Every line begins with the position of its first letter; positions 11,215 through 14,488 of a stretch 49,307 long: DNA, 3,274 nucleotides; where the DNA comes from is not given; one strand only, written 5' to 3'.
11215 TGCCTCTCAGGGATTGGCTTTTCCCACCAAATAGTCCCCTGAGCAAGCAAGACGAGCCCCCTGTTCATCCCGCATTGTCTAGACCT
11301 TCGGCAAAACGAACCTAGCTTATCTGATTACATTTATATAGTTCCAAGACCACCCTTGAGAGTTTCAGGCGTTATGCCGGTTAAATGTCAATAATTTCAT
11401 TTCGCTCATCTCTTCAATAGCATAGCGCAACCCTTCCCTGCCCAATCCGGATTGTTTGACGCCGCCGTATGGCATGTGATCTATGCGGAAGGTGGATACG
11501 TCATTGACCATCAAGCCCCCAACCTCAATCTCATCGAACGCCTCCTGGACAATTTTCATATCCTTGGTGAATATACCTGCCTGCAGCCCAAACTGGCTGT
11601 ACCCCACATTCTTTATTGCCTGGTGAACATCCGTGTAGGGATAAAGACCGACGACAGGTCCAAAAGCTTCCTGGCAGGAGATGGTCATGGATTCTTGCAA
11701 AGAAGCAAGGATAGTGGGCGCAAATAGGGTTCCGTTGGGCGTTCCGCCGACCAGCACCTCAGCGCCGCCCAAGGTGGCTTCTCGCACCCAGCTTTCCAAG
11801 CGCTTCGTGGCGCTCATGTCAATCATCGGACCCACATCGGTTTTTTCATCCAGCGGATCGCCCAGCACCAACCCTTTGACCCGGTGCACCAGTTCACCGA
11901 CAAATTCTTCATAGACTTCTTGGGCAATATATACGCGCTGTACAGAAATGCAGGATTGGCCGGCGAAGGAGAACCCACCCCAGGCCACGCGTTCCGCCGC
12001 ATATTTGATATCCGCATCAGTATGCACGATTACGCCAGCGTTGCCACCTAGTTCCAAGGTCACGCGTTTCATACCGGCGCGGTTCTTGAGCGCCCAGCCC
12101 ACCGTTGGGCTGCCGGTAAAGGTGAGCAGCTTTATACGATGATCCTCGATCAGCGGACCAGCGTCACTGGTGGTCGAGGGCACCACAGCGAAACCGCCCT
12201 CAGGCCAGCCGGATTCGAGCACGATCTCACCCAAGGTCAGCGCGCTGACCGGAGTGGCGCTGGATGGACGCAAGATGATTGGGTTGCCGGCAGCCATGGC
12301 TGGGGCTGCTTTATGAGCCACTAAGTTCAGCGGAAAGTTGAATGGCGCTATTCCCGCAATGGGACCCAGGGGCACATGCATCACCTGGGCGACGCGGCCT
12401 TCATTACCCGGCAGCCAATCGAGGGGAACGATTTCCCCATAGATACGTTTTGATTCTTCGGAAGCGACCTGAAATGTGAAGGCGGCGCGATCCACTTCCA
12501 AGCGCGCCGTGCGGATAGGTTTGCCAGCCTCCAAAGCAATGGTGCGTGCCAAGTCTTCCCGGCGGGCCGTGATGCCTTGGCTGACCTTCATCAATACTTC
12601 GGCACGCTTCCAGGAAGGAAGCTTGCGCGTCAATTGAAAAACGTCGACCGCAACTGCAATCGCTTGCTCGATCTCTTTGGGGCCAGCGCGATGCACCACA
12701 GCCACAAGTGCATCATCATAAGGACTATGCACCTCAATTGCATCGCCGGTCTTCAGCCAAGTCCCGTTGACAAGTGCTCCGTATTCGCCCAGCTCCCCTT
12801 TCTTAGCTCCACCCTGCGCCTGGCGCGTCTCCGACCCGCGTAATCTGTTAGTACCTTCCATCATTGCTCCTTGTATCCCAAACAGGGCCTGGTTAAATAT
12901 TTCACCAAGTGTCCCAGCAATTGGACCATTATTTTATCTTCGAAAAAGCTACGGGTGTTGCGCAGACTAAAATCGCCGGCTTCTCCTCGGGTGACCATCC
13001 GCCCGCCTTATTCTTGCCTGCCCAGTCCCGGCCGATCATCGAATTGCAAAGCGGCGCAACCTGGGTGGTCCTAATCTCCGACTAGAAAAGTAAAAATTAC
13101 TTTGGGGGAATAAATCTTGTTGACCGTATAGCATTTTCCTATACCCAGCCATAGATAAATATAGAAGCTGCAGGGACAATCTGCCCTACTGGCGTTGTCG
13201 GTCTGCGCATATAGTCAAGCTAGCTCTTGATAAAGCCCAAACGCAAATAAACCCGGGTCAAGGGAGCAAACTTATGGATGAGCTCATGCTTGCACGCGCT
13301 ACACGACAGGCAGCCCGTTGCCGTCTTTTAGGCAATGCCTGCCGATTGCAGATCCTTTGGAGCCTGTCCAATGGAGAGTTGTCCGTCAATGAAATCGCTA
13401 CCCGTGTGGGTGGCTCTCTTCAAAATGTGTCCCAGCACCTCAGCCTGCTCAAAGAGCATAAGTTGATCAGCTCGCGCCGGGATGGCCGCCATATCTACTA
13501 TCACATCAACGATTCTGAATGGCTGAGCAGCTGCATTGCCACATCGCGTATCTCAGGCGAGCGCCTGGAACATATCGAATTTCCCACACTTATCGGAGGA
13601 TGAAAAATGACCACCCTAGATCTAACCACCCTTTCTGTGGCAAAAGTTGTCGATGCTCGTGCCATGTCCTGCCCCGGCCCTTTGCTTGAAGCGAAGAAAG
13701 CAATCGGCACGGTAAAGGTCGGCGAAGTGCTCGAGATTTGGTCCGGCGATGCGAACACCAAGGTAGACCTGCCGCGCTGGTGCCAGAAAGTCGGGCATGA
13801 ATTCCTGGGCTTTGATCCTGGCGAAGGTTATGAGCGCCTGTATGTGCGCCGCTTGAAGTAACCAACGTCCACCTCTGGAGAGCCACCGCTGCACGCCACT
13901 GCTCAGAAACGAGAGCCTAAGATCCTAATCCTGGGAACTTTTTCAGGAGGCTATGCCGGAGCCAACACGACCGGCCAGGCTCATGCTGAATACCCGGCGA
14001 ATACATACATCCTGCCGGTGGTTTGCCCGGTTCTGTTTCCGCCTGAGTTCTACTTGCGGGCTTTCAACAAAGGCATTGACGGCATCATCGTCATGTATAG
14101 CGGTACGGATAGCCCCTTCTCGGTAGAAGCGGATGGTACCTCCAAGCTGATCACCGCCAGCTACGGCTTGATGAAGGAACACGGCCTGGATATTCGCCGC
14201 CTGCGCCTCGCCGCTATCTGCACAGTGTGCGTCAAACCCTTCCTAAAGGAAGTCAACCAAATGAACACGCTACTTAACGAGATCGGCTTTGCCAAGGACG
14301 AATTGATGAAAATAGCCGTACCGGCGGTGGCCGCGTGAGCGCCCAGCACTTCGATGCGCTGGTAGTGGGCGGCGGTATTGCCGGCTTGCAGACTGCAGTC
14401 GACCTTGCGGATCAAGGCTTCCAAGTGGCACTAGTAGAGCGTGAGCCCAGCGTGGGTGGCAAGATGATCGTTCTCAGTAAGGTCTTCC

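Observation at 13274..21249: Qmo-type membrane redox complex embedded in a TusA/DsrE/YeeE sulfur-carrier operon, with no AprAB, Sat or HdrB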

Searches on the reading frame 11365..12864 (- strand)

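Call 33: search_protein_families(library=pfam, proteins=[window:11365-12864:-], max_evalue=0.000001)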
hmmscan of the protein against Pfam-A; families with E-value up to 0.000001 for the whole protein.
window:11365-12864:- (499 aa): 1 family
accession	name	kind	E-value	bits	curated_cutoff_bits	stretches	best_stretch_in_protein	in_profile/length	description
PF00171.27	Aldedh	-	4.8e-137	457.7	23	1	40-490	6-459/461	Aldehyde dehydrogenase family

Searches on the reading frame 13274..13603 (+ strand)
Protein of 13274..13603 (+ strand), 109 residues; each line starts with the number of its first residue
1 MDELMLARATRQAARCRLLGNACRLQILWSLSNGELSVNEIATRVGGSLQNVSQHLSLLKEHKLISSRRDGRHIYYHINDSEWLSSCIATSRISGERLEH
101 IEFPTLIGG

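Call 3: search_protein_families(library=pfam, proteins=[window:13274-13603:+], max_evalue=0.01)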
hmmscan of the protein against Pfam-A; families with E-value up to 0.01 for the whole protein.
window:13274-13603:+ (109 aa): 9 families
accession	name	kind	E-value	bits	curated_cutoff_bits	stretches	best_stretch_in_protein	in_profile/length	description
PF12840.13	HTH_20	-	4.8e-10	39.7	27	1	20-67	2-50/51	Helix-turn-helix domain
PF01022.26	HTH_5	-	1e-07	32.1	22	1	24-66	4-46/47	Bacterial regulatory protein, arsR family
PF12802.13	MarR_2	-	3.2e-06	27.6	27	1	25-72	8-60/61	MarR family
PF25212.1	HVO_A0114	-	7e-06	26.2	27.6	1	25-73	25-74/84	HVO_A0114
PF13545.12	HTH_Crp_2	-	8.4e-05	22.9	27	1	35-84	22-67/70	Crp-like helix-turn-helix domain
PF08100.18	Dimerisation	-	0.00033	20.9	25.6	1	13-77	16-82/93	O-methyltransferase dimerisation domain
PF13412.12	HTH_24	-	0.001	19.1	21.9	1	32-61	14-43/48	Winged helix-turn-helix DNA-binding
PF21531.3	Rv2175c_wHTH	-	0.0014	19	27.1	1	36-72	16-49/57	DNA-binding protein Rv2175c, wHTH domain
PF02082.26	Rrf2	-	0.0057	17.2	30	1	32-69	16-57/132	Iron-dependent Transcriptional regulator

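Call 4: search_protein_families(library=ncbifam, proteins=[window:13274-13603:+], max_evalue=0.01)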
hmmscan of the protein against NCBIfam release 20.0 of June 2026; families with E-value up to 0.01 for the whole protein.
window:13274-13603:+ (109 aa): 13 families
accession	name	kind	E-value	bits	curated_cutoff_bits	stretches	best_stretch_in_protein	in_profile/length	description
NF033788.1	HTH_metalloreg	subfamily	1e-22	79.7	55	1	14-82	3-72/77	metalloregulator ArsR/SmtB family transcription factor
NF033789.1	repress_SdpR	subfamily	1.4e-13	50.6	100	1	19-81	5-67/79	autorepressor SdpR family transcription factor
NF040642.1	sulf_sens_BigR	equivalog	6.6e-12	45.3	155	1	5-80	3-78/95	sulfite-sensing transcriptional repressor BigR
NF045707.1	Dbac_1936_reg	equivalog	1.8e-09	37.5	115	1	13-85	8-80/99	ArsR/SmtB-type metalloregulator TsoR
NF047906.1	CdPbTransRegCmtR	equivalog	4.5e-09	36.2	150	1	5-82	1-81/104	Cd(II)/Pb(II)-sensing metalloregulatory transcriptional regulator CmtR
NF007528.0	PRK10141.1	subfamily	7.5e-09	35.5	97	1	18-80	12-75/117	metalloregulator ArsR/SmtB family transcription factor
NF053755.1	MsvR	equivalog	1e-07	31.9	220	1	16-86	7-79/236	transcriptional factor MsvR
TIGR01884.1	cas_HTH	subfamily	3.7e-07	29.7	60.2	1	24-79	144-199/202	CRISPR-associated CARF protein Csa3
NF041413.1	ArsR_Rv2640c_fam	equivalog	4.2e-06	27.1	155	1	9-80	29-103/118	Rv2640c family ArsR-like transcriptional regulator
NF052532.1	TransRegPagRBaca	equivalog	0.0014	18.7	170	1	17-81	22-86/99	transcriptional repressor PagR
NF004170.0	PRK05638.1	equivalog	0.0015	17.2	421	1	21-80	370-432/442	threonine synthase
TIGR01889.1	Staph_reg_Sar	paralog_domain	0.004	17.4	62.6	1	26-81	32-92/109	staphylococcal accessory regulator family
NF053602.1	Phr_regulator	exception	0.0065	16.1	320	1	18-70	8-60/191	heat shock transcription regulator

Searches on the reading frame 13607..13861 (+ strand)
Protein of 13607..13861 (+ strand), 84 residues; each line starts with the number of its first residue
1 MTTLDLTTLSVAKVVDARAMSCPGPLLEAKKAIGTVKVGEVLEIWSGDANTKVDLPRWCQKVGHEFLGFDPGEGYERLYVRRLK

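Call 3: search_protein_families(library=pfam, proteins=[window:13607-13861:+], max_evalue=0.01)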
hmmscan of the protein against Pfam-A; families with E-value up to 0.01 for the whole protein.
window:13607-13861:+ (84 aa): 1 family
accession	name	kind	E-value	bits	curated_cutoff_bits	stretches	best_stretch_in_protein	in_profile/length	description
PF01206.22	TusA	-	1.1e-20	73.6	28.6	1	13-82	1-70/70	Sulfurtransferase TusA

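Call 4: search_protein_families(library=ncbifam, proteins=[window:13607-13861:+], max_evalue=0.01)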
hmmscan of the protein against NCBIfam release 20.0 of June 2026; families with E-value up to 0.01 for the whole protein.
window:13607-13861:+ (84 aa): 4 families
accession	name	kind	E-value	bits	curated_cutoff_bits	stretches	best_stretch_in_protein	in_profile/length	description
NF001423.0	PRK00299.1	equivalog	3.5e-10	39.6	78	1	10-81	7-78/82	sulfurtransferase TusA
TIGR03527.1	selenium_YedF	equivalog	8.3e-05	22.5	110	1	15-66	1-52/194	sulfurtransferase-like selenium metabolism protein YedF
NF041048.1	TusA_like_YeeD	exception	9.4e-05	22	147.5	1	14-66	3-55/72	thiosulfate utilization sulfurtransferase TsuB/YeeD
NF008242.0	PRK11018.1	equivalog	0.0021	17.7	79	1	14-69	10-65/78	sulfurtransferase-like selenium metabolism protein YedF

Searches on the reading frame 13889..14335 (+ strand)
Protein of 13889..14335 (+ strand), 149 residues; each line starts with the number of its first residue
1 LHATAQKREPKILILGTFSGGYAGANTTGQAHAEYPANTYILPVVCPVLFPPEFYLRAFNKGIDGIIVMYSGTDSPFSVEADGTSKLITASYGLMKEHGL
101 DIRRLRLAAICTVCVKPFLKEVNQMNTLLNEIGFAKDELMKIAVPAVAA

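Call 36: search_solved_structures(query=window:13889-14335:+, max_evalue=1, show_alignments=3)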
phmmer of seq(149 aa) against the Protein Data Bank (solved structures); distinct sequences matched with E-value up to 1: 6.
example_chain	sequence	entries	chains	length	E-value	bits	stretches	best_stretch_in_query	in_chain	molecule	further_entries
9sw2_D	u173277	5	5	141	5.7e-08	36.4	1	20-70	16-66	F420-non-reducing hydrogenase iron-sulfur subunit D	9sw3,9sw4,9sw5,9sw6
7bkb_F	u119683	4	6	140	1.2e-06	32.1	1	9-111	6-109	F420-non-reducing hydrogenase subunit D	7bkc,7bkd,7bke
5odc_D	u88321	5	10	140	1.2e-06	32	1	9-107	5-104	Methyl-viologen reducing hydrogenase subunit D | Methyl-viologen reducing hydrogenase, subunit D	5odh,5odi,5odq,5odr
9sfi_K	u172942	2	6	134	1.3e-06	32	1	9-132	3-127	F420-non-reducing hydrogenase subunit delta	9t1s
8rvu_F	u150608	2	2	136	2.3e-06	31.2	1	9-69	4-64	Methyl viologen-reducing hydrogenase, subunit D-related protein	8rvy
8rvv_F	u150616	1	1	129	3e-06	30.8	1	9-69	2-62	Methyl viologen-reducing hydrogenase, subunit D-related protein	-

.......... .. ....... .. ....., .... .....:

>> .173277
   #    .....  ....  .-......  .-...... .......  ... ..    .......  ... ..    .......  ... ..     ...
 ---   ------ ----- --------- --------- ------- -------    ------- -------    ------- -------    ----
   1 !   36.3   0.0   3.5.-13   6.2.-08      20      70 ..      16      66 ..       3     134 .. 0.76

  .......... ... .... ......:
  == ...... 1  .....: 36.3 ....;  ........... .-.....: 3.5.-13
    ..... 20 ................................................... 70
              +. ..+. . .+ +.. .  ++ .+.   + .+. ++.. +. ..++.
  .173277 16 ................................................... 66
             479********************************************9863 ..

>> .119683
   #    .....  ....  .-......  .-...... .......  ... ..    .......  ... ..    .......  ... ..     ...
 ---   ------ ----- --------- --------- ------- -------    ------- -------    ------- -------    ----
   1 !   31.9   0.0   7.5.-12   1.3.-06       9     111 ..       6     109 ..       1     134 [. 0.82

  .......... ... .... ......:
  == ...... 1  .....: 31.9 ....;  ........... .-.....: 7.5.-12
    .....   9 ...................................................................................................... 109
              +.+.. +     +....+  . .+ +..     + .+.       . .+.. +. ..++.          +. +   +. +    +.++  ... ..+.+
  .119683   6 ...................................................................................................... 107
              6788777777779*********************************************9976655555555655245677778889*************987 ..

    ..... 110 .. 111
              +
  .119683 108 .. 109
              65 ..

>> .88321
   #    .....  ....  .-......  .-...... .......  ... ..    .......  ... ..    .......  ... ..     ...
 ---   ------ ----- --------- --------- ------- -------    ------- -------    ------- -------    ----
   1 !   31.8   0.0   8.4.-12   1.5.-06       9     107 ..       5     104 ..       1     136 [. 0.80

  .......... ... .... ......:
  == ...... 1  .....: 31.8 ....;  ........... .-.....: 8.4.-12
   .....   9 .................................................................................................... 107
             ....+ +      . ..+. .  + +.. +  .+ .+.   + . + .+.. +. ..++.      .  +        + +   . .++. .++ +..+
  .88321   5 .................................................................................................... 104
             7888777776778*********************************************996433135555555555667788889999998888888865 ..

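Call 43: find_homologous_proteins(query=window:13889-14335:+, max_evalue=0.001)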
Query seq(149 aa) (149 aa): 3016 proteins with E <= 0.001 among 3035 candidates; the best 120 are listed.
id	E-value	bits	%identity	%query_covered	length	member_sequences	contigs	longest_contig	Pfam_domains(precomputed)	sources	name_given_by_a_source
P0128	1.0e-83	297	99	91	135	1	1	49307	PF02662.22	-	-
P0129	6.9e-81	287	88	99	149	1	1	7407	PF02662.22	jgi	jgi:F420-non-reducing hydrogenase iron-sulfur subunit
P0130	4.6e-78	278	89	94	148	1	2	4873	PF02662.22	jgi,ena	-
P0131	8.0e-77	274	87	96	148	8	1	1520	PF02662.22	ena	-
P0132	1.6e-76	273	88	94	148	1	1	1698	PF02662.22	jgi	-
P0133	3.5e-76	272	86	99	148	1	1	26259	PF02662.22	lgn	-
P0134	5.5e-76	272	85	100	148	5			PF02662.22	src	-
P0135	7.1e-76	271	87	96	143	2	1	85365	PF02662.22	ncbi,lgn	ncbi:MAG: hydrogenase iron-sulfur subunit [Anaerolineales bacterium]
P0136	7.3e-76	271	84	100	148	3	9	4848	PF02662.22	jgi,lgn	jgi:coenzyme F420-reducing hydrogenase delta subunit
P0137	2.4e-74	266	81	100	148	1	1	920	PF02662.22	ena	-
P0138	1.8e-73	263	83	95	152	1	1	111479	PF02662.22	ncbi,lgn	ncbi:MAG: hydrogenase iron-sulfur subunit [Anaerolineales bacterium]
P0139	3.0e-72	259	79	100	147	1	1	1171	PF02662.22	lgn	-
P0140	5.0e-72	259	81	93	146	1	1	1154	PF02662.22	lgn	-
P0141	5.5e-72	259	81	100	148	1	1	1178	PF02662.22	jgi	-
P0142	8.1e-72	258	84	91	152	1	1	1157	PF02662.22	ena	-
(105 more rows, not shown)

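Call 56: predict_structure(alignment_id=A2)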
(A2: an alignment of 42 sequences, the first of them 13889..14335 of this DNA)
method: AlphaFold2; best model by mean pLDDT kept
length: 149 residues; sequences in the alignment: 42
mean_pLDDT: 79.8   pTM: 0.78
mean pLDDT of the five models: 79.8, 78.2, 77.8, 76.2, 75.1
residues with pLDDT >= 90: 61; 70-90: 48; 50-70: 31; < 50: 9
segments of 3 or more residues with pLDDT < 50: 1-4, 147-149
pLDDT, mean of each block of 10 residues (from residue 1): 63 80 53 79 81 94 91 62 85 94 90 79 94 92 57
secondary structure, 60 per line:
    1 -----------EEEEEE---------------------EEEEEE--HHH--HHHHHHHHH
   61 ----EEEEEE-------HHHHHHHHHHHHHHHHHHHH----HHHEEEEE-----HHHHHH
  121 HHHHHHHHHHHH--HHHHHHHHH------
elements in order: E12-17 E39-44 H52-60 E65-70 H78-97 E105-109 H115-132 H135-143

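Call 63: fold_search(model_id=the predicted structure, library=pdb)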
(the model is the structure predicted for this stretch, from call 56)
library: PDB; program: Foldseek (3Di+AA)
matches with E <= 10: 1094; with E <= 0.001: 4
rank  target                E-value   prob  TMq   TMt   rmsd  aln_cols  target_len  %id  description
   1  5odh_D                1.1e-07  1.00  0.68  0.73   3.9       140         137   25  Heterodisulfide reductase / [NiFe]-hydrogenase complex from Methanothermococcus thermolithotrophicus soaked with heter (released 2017-08-30)
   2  5odc_D                1.7e-07  1.00  0.71  0.76   3.7       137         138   26  Heterodisulfide reductase / [NiFe]-hydrogenase complex from Methanothermococcus thermolithotrophicus at 2.3 A resoluti (released 2017-08-30)
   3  8rvu_F                5.1e-07  1.00  0.66  0.75   3.7       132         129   25  CryoEM structure of the Elp-Hdr complex of Methanothermobacter marburgensis state 2 (composite structure) (released 2025-05-14)
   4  7bkb_F                2.9e-06  1.00  0.68  0.73   3.8       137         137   23  Formate dehydrogenase - heterodisulfide reductase - formylmethanofuran dehydrogenase complex from Methanospirillum hun (released 2021-09-29)
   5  3pzy                  1.5e-02  0.51  0.31  0.30   9.4       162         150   15  Crystal structure of Molybdopterin biosynthesis mog protein from Mycobacterium paratuberculosis (released 2011-01-05)
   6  2g4r_C                1.8e-02  0.66  0.35  0.36   9.2       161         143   16  anomalous substructure of MogA (released 2007-02-20)
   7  8t0v_D                4.0e-02  0.75  0.35  0.22   6.3       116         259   16  Closed state of lysine 5,6-aminomutase from Thermoanaerobacter tengcongensis (released 2024-07-03)
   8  4twg_C                5.2e-02  0.47  0.35  0.34   9.3       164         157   15  The structure of the Molybdopterin biosynthesis Mog protein from Mycobacterium ulcerans (released 2014-11-12)
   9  9g3n_A                5.9e-02  0.85  0.39  0.39   6.4       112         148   12  Circularly permuted lumazine synthase 36-pentamer spherical cage (released 2025-03-05)
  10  2o6h_A                8.0e-02  0.80  0.45  0.45   7.2       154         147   12  Lumazine synthase RibH1 from Brucella melitensis (Gene BMEI1187, Swiss-Prot entry Q8YGH2) complexed with inhibitor 5-N (released 2007-08-14)
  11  9h4q_c                8.0e-02  0.41  0.33  0.21  10.6       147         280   11  Cryo-EM structure of the SEAC wing - EGOC (released 2025-11-05)
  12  4twg_E                8.0e-02  0.35  0.33  0.33   8.8       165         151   16  The structure of the Molybdopterin biosynthesis Mog protein from Mycobacterium ulcerans (released 2014-11-12)
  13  2obx_B                8.5e-02  0.47  0.36  0.36   9.7       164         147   10  Lumazine synthase RibH2 from Mesorhizobium loti (Gene mll7281, Swiss-Prot entry Q986N2) complexed with inhibitor 5-Nit (released 2007-08-14)
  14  4twg_A                8.5e-02  0.41  0.27  0.27   6.0        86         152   21  The structure of the Molybdopterin biosynthesis Mog protein from Mycobacterium ulcerans (released 2014-11-12)
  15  1di0_D                9.0e-02  0.44  0.35  0.36   8.9       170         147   11  CRYSTAL STRUCTURE OF LUMAZINE SYNTHASE FROM BRUCELLA ABORTUS (released 2000-04-24)
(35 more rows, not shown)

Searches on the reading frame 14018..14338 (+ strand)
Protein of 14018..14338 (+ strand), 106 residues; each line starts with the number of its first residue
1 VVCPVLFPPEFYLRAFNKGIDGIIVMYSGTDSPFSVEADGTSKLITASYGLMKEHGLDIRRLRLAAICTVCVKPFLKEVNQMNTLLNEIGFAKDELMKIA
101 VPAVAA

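Call 3: search_protein_families(library=pfam, proteins=[window:14018-14338:+], max_evalue=0.01)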
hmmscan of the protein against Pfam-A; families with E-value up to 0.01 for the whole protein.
window:14018-14338:+ (106 aa): 1 family
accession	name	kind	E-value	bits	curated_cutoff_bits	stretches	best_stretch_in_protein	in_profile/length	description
PF02662.21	FlpD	-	7.6e-07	29.6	22.3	1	7-90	39-123/123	Methyl-viologen-reducing hydrogenase, delta subunit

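Call 4: search_protein_families(library=ncbifam, proteins=[window:14018-14338:+], max_evalue=0.01)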
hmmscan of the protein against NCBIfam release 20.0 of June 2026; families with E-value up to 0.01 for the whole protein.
window:14018-14338:+ (106 aa): 1 family
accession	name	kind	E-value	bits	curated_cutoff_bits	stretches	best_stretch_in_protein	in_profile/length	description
NF040770.1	hetero_SS_HdrA2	exception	2.7e-05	22.5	1100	1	3-93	684-775/777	CoB-CoM heterodisulfide reductase HdrA2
